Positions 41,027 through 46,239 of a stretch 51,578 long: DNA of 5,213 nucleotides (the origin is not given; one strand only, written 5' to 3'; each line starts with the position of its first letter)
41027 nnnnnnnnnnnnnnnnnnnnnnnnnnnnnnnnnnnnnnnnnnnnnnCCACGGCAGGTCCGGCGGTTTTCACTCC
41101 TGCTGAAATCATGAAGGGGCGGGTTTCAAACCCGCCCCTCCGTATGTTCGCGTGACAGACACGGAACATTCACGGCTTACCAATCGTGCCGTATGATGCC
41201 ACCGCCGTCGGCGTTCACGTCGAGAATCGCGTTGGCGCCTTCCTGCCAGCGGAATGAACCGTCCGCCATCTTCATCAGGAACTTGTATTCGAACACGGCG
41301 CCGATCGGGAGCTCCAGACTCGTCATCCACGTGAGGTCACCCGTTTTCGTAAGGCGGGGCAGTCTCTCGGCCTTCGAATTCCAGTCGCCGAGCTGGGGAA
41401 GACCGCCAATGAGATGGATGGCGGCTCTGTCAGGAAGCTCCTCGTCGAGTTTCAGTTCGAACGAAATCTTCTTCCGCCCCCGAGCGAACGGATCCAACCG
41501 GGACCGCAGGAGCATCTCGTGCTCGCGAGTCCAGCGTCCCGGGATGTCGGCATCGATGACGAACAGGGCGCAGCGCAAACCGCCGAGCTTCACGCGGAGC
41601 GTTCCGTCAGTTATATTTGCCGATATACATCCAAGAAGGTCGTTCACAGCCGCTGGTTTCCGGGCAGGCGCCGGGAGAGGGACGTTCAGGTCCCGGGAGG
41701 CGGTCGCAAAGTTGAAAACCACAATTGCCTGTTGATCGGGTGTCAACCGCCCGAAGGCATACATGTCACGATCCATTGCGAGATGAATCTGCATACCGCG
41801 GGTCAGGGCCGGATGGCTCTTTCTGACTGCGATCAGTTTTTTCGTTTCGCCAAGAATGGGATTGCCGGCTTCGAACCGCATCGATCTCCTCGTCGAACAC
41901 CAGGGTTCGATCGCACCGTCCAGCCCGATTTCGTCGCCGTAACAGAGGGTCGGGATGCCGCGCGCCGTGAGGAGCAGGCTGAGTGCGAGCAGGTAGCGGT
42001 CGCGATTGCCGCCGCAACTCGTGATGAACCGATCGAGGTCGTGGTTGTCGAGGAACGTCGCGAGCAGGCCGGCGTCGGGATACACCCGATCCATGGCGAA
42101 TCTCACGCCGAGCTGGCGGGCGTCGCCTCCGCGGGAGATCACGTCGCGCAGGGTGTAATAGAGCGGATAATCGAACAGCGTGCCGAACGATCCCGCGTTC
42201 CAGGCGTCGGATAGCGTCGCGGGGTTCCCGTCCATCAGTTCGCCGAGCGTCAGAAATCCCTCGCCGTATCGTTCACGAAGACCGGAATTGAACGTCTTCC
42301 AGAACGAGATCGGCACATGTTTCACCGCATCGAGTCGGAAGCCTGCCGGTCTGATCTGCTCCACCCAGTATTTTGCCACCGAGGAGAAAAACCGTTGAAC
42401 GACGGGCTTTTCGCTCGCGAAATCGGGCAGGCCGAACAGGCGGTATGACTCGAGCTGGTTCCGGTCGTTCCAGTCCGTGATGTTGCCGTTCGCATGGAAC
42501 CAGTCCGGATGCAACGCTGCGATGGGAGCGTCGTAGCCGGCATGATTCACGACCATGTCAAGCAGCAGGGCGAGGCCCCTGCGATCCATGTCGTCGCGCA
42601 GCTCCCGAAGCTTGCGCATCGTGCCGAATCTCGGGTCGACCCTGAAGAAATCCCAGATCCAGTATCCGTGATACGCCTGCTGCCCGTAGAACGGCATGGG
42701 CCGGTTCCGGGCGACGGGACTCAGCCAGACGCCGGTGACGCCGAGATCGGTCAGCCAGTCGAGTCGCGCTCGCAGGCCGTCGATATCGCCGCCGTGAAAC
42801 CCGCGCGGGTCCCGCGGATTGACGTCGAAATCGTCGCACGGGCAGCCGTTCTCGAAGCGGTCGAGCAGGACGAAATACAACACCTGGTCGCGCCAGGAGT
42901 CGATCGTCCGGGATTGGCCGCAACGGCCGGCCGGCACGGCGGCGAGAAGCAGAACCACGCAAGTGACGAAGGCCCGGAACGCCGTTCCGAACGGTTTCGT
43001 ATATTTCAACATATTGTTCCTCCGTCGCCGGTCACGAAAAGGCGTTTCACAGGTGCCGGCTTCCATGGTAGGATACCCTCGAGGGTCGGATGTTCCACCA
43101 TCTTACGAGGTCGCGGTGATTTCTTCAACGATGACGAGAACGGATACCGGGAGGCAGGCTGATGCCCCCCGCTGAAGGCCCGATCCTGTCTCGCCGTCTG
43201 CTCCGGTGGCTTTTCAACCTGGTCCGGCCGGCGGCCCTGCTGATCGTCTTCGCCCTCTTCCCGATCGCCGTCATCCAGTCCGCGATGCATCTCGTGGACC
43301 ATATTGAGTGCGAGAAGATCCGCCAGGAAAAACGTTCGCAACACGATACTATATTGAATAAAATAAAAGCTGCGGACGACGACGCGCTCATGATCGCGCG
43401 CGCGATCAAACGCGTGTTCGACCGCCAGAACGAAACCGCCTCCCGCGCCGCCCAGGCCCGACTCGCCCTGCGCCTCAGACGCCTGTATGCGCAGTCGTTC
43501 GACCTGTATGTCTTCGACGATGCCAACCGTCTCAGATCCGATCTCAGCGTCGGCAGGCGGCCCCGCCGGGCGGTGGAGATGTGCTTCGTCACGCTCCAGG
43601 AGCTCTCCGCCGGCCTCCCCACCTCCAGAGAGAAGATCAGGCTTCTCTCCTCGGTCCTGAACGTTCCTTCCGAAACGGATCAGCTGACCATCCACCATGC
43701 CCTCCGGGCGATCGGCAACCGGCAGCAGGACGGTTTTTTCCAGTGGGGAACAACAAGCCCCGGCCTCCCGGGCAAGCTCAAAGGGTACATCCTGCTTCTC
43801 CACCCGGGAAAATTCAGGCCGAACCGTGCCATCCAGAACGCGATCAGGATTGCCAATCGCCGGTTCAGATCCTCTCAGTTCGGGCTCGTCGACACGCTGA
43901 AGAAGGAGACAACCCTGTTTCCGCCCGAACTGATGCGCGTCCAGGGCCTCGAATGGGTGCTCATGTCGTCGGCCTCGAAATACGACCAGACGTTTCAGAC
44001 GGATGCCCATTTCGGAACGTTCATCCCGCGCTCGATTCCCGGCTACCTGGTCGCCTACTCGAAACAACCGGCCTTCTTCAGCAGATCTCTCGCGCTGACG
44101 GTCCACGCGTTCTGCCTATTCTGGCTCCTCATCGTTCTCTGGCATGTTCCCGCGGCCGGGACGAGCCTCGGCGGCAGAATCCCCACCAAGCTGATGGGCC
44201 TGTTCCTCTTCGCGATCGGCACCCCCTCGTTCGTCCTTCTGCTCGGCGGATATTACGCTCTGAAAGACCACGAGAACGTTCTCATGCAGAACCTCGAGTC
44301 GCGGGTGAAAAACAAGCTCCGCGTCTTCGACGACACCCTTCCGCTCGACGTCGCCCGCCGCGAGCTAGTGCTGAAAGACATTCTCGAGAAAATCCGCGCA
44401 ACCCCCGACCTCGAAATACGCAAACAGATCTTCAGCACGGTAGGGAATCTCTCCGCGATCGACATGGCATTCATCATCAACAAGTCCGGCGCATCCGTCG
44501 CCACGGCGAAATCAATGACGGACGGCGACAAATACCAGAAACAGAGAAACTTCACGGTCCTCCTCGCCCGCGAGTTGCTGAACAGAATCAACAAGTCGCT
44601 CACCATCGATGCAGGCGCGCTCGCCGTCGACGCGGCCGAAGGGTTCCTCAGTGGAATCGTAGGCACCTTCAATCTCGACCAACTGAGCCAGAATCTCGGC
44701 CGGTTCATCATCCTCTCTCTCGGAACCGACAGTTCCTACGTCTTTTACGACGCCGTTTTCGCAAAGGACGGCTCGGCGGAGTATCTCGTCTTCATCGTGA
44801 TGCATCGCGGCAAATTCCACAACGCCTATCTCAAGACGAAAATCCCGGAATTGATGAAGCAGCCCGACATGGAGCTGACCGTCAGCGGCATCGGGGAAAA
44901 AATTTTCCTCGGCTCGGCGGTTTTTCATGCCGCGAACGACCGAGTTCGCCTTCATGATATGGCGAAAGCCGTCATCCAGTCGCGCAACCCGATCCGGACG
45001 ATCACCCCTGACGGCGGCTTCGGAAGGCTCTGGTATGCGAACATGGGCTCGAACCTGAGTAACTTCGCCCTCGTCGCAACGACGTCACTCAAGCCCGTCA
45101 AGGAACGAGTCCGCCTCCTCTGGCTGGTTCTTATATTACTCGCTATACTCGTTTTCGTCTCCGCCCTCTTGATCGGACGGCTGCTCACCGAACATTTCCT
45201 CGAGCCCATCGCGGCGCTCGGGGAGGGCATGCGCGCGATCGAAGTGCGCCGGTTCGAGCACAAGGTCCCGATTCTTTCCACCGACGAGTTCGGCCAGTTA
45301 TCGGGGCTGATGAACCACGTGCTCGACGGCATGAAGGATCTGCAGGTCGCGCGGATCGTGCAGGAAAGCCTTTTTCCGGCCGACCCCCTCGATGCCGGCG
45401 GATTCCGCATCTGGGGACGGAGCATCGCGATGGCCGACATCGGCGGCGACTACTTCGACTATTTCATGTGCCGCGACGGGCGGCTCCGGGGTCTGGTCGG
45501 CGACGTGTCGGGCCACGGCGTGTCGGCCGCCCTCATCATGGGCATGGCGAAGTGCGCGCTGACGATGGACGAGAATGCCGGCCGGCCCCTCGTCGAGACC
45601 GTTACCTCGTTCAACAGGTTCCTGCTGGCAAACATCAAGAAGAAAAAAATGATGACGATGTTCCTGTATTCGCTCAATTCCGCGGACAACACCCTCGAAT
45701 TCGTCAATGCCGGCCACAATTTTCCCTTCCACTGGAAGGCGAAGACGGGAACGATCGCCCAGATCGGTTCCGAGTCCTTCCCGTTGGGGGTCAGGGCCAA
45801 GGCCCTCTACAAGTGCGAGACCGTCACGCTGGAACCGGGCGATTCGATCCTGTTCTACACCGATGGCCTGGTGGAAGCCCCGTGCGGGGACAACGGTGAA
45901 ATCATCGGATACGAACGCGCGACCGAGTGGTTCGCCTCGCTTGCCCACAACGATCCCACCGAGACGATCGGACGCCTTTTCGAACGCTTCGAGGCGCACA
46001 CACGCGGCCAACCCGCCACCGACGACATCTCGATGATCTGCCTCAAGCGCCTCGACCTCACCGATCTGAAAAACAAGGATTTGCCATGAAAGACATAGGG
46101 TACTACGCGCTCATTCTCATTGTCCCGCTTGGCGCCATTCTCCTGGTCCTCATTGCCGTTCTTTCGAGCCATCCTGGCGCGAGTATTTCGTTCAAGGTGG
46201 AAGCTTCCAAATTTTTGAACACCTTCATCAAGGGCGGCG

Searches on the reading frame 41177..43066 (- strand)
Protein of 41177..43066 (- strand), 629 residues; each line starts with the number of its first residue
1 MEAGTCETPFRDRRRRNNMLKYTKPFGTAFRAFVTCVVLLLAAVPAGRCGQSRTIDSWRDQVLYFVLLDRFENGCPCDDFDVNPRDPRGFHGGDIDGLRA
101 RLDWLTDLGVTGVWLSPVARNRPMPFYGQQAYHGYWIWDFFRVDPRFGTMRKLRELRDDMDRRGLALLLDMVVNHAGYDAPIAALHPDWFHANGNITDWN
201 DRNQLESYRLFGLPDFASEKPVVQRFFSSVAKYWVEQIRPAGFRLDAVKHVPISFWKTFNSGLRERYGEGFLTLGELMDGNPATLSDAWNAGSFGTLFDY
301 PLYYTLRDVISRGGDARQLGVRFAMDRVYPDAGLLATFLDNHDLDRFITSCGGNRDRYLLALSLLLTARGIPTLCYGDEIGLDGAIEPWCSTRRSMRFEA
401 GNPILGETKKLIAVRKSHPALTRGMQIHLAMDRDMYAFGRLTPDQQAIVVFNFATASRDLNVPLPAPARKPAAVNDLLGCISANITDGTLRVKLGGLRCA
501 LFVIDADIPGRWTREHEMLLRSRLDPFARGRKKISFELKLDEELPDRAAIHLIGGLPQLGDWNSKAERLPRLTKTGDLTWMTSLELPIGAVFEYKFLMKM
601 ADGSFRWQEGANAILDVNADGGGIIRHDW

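Call 56: search_protein_families(library=pfam, proteins=[window:41177-43066:-], max_evalue=0.001)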
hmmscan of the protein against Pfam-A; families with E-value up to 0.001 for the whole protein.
window:41177-43066:- (629 aa): 2 families
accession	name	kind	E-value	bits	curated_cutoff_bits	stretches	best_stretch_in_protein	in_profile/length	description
PF00128.31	Alpha-amylase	-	2.5e-46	159.3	22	1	66-392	2-366/446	Alpha amylase, catalytic domain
PF00686.25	CBM_20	-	3.4e-12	46.4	23.3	1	547-620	15-90/97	Starch binding domain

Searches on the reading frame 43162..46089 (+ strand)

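Call 56: search_protein_families(library=pfam, proteins=[window:43162-46089:+], max_evalue=0.001)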
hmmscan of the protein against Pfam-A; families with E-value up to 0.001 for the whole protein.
window:43162-46089:+ (975 aa): 2 families
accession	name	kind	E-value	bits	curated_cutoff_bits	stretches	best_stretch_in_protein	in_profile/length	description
PF07228.17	SpoIIE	-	4.6e-44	151.1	25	1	772-963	2-191/192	Stage II sporulation protein E (SpoIIE)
PF00672.30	HAMP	-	0.00031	21.5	25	1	679-722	6-49/53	HAMP domain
